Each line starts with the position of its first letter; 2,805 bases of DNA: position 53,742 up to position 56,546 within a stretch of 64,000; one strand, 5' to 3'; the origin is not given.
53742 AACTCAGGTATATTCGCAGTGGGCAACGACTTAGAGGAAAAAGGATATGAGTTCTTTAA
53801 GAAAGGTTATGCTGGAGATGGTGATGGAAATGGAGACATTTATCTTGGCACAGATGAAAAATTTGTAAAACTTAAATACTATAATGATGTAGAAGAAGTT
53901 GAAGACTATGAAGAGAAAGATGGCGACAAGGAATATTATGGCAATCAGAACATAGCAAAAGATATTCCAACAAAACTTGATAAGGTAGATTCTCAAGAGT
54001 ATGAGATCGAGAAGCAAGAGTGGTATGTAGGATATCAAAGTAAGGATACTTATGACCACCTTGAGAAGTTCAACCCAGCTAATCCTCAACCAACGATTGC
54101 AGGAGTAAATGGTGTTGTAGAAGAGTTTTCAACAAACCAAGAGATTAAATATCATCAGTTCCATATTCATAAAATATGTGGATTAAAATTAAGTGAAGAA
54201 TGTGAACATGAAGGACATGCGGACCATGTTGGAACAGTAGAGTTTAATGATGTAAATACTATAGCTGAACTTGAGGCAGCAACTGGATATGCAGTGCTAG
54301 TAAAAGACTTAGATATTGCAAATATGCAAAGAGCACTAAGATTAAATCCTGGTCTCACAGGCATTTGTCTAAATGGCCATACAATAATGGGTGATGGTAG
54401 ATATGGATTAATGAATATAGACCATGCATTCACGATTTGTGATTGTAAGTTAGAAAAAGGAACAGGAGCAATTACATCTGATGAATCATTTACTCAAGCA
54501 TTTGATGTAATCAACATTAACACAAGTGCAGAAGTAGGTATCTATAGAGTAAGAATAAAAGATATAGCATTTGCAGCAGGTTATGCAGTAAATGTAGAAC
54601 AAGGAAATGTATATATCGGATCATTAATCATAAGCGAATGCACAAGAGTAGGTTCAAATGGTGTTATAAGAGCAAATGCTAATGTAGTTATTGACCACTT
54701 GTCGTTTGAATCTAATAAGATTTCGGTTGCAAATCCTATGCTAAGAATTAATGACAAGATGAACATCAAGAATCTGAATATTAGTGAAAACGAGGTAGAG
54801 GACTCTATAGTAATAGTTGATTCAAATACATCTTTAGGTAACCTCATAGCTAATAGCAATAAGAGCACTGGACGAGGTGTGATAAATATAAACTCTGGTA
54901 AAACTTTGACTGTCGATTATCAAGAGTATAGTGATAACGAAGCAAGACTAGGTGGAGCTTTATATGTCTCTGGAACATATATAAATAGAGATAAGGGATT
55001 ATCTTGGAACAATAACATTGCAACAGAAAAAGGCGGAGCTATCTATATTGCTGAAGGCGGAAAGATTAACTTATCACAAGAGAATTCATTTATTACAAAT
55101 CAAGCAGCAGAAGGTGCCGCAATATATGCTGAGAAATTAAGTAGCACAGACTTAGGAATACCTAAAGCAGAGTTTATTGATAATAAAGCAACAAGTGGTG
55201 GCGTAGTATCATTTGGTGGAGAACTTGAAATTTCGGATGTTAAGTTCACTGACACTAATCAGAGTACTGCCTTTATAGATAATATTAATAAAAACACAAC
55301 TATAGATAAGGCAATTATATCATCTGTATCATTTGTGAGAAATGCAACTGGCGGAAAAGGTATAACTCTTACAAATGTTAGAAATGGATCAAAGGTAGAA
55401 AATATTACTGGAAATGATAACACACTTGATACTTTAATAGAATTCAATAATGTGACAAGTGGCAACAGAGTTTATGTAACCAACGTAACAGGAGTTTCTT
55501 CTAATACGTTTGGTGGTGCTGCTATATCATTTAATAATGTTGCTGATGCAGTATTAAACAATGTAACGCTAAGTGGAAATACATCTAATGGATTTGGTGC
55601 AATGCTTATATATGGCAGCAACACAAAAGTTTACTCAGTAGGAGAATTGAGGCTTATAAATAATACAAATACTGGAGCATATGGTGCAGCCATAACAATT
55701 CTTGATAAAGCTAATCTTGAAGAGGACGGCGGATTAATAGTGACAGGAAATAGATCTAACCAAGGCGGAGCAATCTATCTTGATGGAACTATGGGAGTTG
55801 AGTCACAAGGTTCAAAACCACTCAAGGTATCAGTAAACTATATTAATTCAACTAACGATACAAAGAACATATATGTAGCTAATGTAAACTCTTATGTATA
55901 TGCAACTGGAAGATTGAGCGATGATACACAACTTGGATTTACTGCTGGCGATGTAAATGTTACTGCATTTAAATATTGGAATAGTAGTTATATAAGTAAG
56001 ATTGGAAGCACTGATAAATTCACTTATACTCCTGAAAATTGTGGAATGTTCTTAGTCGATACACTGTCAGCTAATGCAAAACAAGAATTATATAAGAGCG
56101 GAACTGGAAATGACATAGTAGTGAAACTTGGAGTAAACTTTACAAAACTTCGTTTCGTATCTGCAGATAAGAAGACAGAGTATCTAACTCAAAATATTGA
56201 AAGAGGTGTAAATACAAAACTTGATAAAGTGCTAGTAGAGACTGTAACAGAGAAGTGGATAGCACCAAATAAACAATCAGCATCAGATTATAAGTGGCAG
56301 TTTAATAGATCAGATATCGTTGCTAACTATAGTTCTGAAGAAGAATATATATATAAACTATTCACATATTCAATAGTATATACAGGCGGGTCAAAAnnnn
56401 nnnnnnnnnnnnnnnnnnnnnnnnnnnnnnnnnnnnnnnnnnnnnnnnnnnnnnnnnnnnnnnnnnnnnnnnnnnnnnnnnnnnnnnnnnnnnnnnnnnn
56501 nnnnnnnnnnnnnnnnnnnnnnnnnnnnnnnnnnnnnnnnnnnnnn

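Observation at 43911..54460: Recurrent Cys/His 'knuckle' + CLNGH + ICDC triad marking every module start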

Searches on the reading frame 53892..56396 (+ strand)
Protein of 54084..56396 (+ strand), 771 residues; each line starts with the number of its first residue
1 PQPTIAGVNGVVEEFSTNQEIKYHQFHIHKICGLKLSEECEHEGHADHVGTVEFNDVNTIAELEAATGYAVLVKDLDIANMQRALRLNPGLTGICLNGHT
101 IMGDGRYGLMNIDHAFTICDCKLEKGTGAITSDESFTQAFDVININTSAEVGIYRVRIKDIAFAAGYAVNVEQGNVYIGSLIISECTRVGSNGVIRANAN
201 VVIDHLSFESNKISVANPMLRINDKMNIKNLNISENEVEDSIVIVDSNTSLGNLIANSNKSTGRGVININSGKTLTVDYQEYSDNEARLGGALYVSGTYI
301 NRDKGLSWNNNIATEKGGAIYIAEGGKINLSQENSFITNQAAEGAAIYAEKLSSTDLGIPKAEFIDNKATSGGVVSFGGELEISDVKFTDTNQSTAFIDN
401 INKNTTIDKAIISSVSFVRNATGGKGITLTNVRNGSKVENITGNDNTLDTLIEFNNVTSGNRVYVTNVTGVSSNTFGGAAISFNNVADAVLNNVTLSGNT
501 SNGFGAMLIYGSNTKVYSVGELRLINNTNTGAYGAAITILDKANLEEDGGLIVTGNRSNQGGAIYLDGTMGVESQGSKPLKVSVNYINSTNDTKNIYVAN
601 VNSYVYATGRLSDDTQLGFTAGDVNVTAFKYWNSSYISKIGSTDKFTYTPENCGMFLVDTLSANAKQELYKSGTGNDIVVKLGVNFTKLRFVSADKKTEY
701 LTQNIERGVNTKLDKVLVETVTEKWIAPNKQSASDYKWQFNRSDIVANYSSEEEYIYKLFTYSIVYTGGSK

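Call 8: search_protein_families(library=pfam, proteins=[window:54084-56396:+], max_evalue=0.1)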
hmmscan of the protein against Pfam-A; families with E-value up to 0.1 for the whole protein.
window:54084-56396:+ (771 aa): 1 family
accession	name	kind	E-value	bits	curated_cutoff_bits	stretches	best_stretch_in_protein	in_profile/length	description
PF20944.2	StcE_b-sandwich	-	0.097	13.2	27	0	222-281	8-66/75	Metalloprotease StcE, beta-sandwich domain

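Call 9: search_protein_families(library=ncbifam, proteins=[window:54084-56396:+], max_evalue=0.1)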
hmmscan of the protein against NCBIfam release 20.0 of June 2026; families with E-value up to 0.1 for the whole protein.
window:54084-56396:+ (771 aa): 1 family
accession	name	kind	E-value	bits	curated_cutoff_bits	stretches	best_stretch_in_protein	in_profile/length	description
TIGR01376.1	POMP_repeat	repeat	0.00025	20.7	15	0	309-321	8-20/28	polymorphic outer membrane protein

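Call 22: find_homologous_proteins(query=A3, max_evalue=0.001)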
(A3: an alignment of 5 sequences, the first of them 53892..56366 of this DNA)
Query A3 (5 sequences) (825 aa, profile of the alignment): 47 proteins with E <= 0.001 among 8000 candidates.
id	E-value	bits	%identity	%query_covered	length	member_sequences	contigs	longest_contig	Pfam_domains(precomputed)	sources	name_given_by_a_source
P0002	1.2e-203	697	97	84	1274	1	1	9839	PF19127.7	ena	-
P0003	9.9e-203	694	43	54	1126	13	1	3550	PF02415.24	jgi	-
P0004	1.1e-146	509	59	60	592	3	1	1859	PF02415.24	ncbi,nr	ncbi:MAG: hypothetical protein IJ593_12290, partial [Lachnospiraceae bacterium]|nr:hypothetical prot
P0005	8.3e-20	89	35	8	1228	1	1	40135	PF20585.5,PF02415.24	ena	-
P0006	1.8e-19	88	27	35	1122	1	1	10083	PF02415.24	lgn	-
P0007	6.8e-17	80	26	37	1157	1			PF02415.24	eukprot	eukprot:g4771.t1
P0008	8.2e-17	79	28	13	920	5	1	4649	PF13229.13,PF20585.5,PF02415.24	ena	-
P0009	1.5e-16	78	34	8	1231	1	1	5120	PF02415.24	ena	-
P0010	2.5e-15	74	27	18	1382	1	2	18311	PF02415.24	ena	-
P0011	2.8e-15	74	27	15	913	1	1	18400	PF02415.24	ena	-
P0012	8.7e-15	73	33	14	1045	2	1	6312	PF20585.5,PF02415.24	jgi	-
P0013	5.7e-14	70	29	14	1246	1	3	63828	-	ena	-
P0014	5.7e-13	67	28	31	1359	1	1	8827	PF02415.24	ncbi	-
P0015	3.7e-12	64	35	9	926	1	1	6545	PF02415.24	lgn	-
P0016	1.9e-11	62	28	13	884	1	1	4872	PF02415.24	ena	-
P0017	9.6e-11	59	27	13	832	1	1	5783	PF02415.24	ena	-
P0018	3.3e-9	54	33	9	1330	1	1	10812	PF13229.13,PF02415.24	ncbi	-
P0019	9.2e-9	53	28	14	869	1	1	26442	PF02415.24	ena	-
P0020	1.9e-8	52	26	15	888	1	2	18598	PF02415.24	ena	-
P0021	2.2e-8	51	36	10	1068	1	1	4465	PF13229.13,PF17789.8,PF02369.23,PF02415.24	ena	-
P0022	6.1e-8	50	35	8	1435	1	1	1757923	PF02415.24,PF15569.13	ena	-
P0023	1.2e-7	49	26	14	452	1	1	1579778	PF13229.13,PF02415.24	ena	-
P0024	1.3e-7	49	30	12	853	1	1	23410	PF02415.24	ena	-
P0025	2.4e-7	48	33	9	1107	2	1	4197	PF13229.13,PF02415.24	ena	-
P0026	3.1e-7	48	25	28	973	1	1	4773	PF02415.24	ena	-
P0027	3.7e-7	47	28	16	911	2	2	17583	PF02415.24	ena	-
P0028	3.8e-7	47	33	11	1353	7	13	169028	PF13229.13,PF02369.23,PF02415.24,PF16640.12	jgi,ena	-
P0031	7.0e-7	46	27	13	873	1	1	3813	PF02415.24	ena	-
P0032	9.4e-7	46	24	43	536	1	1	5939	PF02415.24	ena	-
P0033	2.1e-6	45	28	24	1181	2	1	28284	PF13205.13,PF02415.24,PF19078.7,PF04234.19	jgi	-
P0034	3.2e-6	44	34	16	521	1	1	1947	PF13229.13,PF02415.24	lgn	-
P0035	7.2e-6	43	25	32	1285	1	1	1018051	PF26696.1,PF02415.24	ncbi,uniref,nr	ncbi:hypothetical protein NMK71_03470 [Weeksellaceae bacterium KMM 9713]|uniref:Polymorphic outer me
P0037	9.2e-6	43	32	7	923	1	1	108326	PF20585.5,PF02415.24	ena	-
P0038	3.2e-5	41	30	16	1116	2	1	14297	PF13229.13,PF02415.24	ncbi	-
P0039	3.5e-5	41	31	17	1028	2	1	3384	PF02415.24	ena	-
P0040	1.2e-4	39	39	9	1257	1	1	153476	PF00691.26,PF02415.24,PF03797.26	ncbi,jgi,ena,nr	ncbi:MAG: autotransporter domain-containing protein [Endomicrobia bacterium]|nr:autotransporter doma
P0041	1.6e-4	39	31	12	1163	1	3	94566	PF09479.17,PF02415.24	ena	-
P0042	2.2e-4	38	33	7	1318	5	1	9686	PF00066.23,PF02415.24,PF13385.14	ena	-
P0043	2.3e-4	38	30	9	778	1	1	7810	PF13229.13,PF02415.24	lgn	-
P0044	4.0e-4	37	32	10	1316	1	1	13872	PF02415.24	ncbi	-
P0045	5.2e-4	37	25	15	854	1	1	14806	PF13912.13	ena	-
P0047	5.4e-4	37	29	12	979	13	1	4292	PF09479.17,PF02415.24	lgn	-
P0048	5.9e-4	37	28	12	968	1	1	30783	PF09479.17,PF02415.24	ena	-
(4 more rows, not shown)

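Call 74: search_protein_families(library=pfam, proteins=[P0045, P0013], max_evalue=0.01)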
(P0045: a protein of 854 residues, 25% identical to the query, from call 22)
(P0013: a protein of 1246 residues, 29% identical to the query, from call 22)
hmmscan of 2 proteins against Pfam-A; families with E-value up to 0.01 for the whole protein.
P0045 (854 aa): 4 families
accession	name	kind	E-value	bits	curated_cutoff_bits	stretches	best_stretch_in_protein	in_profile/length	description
PF13912.12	zf-C2H2_6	-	1.7e-05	25.1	25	0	648-656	2-10/27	C2H2-type zinc finger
PF18912.6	DZR_2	-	5.2e-05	23.4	27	0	574-634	10-55/56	Double zinc ribbon domain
PF14283.11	CD1107-like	-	0.0017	18.7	26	1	31-95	64-125/158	Mobile element protein CD1107-like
PF00096.32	zf-C2H2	-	0.0032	18.3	25.2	0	648-661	1-14/23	Zinc finger, C2H2 type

P0013 (1246 aa): 0 families

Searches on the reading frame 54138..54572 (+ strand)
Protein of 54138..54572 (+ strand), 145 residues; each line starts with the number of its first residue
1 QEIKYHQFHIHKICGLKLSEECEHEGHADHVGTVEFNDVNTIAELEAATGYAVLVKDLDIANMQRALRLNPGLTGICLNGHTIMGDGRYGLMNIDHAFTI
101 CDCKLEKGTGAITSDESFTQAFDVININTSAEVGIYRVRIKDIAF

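Call 14: find_homologous_proteins(query=A1, max_evalue=0.001)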
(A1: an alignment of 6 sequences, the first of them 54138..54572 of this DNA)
Query A1 (6 sequences) (145 aa, profile of the alignment): 1 proteins with E <= 0.001 among 372 candidates.
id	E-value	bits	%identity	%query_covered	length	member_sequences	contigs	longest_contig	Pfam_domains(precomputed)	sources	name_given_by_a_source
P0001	4.8e-6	45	33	59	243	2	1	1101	-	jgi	-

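Call 31: search_solved_structures(query=A1, max_evalue=10, show_alignments=3)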
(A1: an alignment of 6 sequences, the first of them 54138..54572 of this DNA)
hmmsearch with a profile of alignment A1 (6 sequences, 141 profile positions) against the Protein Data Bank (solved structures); distinct sequences matched with E-value up to 10: 2.
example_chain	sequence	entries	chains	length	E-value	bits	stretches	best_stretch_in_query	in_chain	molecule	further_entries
7bfl_A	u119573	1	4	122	0.67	13.3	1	69-125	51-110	Angiogenin-1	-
7bfk_A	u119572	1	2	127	0.77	13.1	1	69-126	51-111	Angiogenin-1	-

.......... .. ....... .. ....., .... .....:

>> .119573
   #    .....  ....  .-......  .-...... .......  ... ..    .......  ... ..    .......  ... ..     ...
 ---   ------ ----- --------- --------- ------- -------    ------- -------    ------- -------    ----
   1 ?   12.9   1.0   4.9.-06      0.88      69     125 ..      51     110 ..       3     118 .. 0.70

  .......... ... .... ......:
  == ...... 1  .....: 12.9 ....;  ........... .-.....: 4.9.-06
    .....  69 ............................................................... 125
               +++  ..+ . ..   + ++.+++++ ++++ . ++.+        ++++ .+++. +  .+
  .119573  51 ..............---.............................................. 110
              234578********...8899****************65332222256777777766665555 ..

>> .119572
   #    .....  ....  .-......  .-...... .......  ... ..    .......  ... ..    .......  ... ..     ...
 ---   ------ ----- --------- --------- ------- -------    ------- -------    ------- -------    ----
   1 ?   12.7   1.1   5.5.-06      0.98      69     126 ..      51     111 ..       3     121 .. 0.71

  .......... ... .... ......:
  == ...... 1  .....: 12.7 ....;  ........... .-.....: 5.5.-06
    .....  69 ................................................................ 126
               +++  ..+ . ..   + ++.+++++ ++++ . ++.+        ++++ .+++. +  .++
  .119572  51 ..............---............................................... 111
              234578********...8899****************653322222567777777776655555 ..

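Call 35: find_homologous_proteins(query=A4, max_evalue=0.001)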
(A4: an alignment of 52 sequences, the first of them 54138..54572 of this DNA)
Query A4 (52 sequences) (145 aa, profile of the alignment): 57 proteins with E <= 0.001 among 734 candidates.
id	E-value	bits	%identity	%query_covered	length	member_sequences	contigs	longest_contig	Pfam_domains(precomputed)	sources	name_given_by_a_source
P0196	7.0e-27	112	27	72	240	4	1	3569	-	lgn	-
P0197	2.8e-26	110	28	67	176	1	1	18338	-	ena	-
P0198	1.8e-25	108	26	66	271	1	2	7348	-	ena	-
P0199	2.0e-25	107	27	66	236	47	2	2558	-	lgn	-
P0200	4.5e-25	106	26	66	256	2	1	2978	-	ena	-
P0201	1.8e-24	104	28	74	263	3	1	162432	-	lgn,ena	-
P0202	2.0e-24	104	24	66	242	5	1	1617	-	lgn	-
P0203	2.4e-23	101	27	72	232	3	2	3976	-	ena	-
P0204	8.2e-23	99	30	70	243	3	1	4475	-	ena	-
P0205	9.9e-23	99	30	72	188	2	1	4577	-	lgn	-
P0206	1.2e-22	98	26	80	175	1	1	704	-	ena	-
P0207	2.5e-22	97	29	72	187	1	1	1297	-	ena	-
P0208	5.6e-22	96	28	72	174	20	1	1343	-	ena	-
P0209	5.8e-22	96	26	92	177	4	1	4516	-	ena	-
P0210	9.2e-22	95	25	71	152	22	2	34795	-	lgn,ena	-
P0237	1.9e-13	69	29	54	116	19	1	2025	-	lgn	-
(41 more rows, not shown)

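Call 47: search_protein_families(library=pfam, alignment_id=A4, max_evalue=1)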
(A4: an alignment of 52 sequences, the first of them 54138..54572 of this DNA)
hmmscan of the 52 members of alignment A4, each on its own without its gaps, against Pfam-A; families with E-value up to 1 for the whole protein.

A. member 1, window:54138-54572:+ (145 aa): 0 families

B. families by the number of members that match (of 52 scanned): 24 families
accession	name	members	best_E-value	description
PF23981.1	DUF7305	3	0.0065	Domain of unknown function (DUF7305)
PF14262.12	Cthe_2159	1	0.00045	Carbohydrate-binding domain-containing protein Cthe_2159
PF20173.3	ZnF_RZ-type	1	0.0019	RZ type zinc finger domain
PF12575.13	Pox_EPC_I2-L1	1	0.013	Poxvirus entry protein complex L1 and I2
PF00151.25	Lipase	1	0.014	Lipase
PF16825.11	DUF5075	1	0.015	IGP family C-type lectin domain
PF18573.7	BclA_C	1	0.018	BclA C-terminal domain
PF25328.1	PH_MADD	1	0.019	MADD C-terminal PH-like domain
PF06832.18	BiPBP_C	1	0.039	Penicillin-Binding Protein C-terminus Family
PF04449.17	Fimbrial_CS1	1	0.047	CS1 type fimbrial major subunit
PF23756.1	Beta-prop_HPS5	1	0.048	HPS5 beta propeller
PF21514.3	FimA-like_C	1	0.052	FimA-like major fimbrial subunit protein, C-terminal domain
PF15198.11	Dexa_ind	1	0.07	Dexamethasone-induced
PF06865.17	Ppnp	1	0.079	Pyrimidine/purine nucleoside phosphorylase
PF00932.25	LTD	1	0.091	Lamin Tail Domain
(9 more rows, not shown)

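Call 48: search_protein_families(library=ncbifam, alignment_id=A4, max_evalue=1)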
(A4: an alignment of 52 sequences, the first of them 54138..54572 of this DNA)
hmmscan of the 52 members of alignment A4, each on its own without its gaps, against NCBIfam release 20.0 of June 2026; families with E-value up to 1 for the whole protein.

A. member 1, window:54138-54572:+ (145 aa): 1 family
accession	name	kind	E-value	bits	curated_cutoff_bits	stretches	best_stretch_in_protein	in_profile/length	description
NF003295.0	PRK04293.1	equivalog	0.063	12.2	368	1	74-128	35-91/337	adenylosuccinate synthetase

B. families by the number of members that match (of 52 scanned): 22 families
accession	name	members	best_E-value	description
NF005288.0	PRK06806.1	1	0.0085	class II fructose-bisphosphate aldolase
NF000101.1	stregram_VatA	1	0.015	streptogramin A O-acetyltransferase Vat(A)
NF045825.1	FAmtase_mtf2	1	0.018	fatty-acid O-methyltransferase Mtf2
TIGR04226.1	RrgB_K2N_iso_D2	1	0.02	isopeptide-forming domain-containing fimbrial protein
NF045823.1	PthPhpthDimycoMt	1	0.023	phthiotriol/phenolphthiotriol dimycocerosates methyltransferase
NF052254.1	luciferase_Alph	1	0.027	luciferase subunit alpha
NF041070.1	carrier_LysW_Arch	1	0.029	alpha-aminoadipate/glutamate carrier protein LysW/ArgW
NF007198.0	PRK09619.1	1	0.033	flagellar hook assembly protein FlgD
NF038307.1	EPS_acetyl_HpsU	1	0.035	hormogonium polysaccharide biosynthesis acetyltransferase HpsU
NF053697.1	LyGlyAclTfGlsABct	1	0.036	lyso-glycine lipid O-acyltransferase GlsA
NF011753.0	PRK15206.1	1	0.051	long polar fimbrial protein LpfD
TIGR03014.2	EpsL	1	0.058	XrtB/PEP-CTERM-associated polysaccharide biosynthesis outer membrane protein EpsL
NF003295.0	PRK04293.1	1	0.063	adenylosuccinate synthetase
NF011812.0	PRK15284.1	1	0.073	outer membrane usher protein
NF012200.0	choice_anch_D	1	0.082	choice-of-anchor D domain-containing protein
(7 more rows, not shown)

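Call 51: find_related_loci(query=A6, collection=genome_contigs, flank=2000)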
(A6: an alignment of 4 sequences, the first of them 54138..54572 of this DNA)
Query A6 (145 aa) in genome_contigs; peptide patterns used: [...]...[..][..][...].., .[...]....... (x = any residue, [..] = any of these).
28 stretches matched a pattern; 4 encode a relative of the query (tblastn E <= 1e-3); 3 distinct loci.
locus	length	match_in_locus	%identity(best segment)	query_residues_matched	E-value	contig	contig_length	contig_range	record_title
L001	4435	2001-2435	79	1-145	5e-80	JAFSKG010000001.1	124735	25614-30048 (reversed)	MAG: Lachnospiraceae bacterium isolate RGIG3219 Goat_Reticulum-2__c7910, whole genome shotgun sequence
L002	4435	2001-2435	76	1-145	1e-77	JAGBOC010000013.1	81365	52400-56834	MAG: Lachnospiraceae bacterium isolate RGIG9292 Water_deer_Rumen.Co__c248217, whole genome shotgun sequence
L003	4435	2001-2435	72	1-145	7e-74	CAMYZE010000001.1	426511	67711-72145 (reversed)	MAG TPA_asm: uncultured Clostridia bacterium isolate SRR10912540_bin.12_metaWRAP_v1.3_MAG genome assembly, contig: ERZ14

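Call 63: search_solved_structures(query=A4, max_evalue=10, show_alignments=3)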
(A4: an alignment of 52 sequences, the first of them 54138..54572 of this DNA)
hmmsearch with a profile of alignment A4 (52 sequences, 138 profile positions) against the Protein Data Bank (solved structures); distinct sequences matched with E-value up to 10: 2.
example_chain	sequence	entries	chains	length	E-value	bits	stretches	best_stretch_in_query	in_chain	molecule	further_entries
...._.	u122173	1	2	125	2.4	11.4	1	29-64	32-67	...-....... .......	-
5ny0_A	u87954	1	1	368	9.1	9.6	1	40-97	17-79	L. reuteris SRRP binding region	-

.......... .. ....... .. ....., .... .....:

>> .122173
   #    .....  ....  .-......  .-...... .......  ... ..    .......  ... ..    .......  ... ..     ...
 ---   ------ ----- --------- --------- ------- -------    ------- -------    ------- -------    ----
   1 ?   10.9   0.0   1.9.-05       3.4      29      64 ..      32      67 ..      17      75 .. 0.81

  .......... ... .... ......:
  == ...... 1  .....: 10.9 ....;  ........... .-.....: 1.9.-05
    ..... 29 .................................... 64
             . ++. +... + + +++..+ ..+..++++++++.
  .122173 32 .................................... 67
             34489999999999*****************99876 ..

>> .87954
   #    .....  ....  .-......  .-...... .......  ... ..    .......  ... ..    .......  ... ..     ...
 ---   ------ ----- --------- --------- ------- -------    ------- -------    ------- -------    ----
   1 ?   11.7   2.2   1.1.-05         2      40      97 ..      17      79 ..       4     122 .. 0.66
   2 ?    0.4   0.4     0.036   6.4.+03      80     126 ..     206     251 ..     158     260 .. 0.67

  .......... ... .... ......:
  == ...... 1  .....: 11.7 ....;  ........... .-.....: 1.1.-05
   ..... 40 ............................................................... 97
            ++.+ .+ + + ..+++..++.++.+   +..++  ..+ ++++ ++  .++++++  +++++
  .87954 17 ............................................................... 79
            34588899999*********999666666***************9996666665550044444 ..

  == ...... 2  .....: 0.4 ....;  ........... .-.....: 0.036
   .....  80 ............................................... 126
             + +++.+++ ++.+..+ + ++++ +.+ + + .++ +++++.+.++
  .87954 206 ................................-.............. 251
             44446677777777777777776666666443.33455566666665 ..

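Call 74: search_protein_families(library=pfam, proteins=[P0199, P0201], max_evalue=0.01)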
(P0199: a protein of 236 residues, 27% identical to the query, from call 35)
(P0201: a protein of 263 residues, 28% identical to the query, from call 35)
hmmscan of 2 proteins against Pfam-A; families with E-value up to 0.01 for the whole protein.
P0199 (236 aa): 0 families

P0201 (263 aa): 0 families
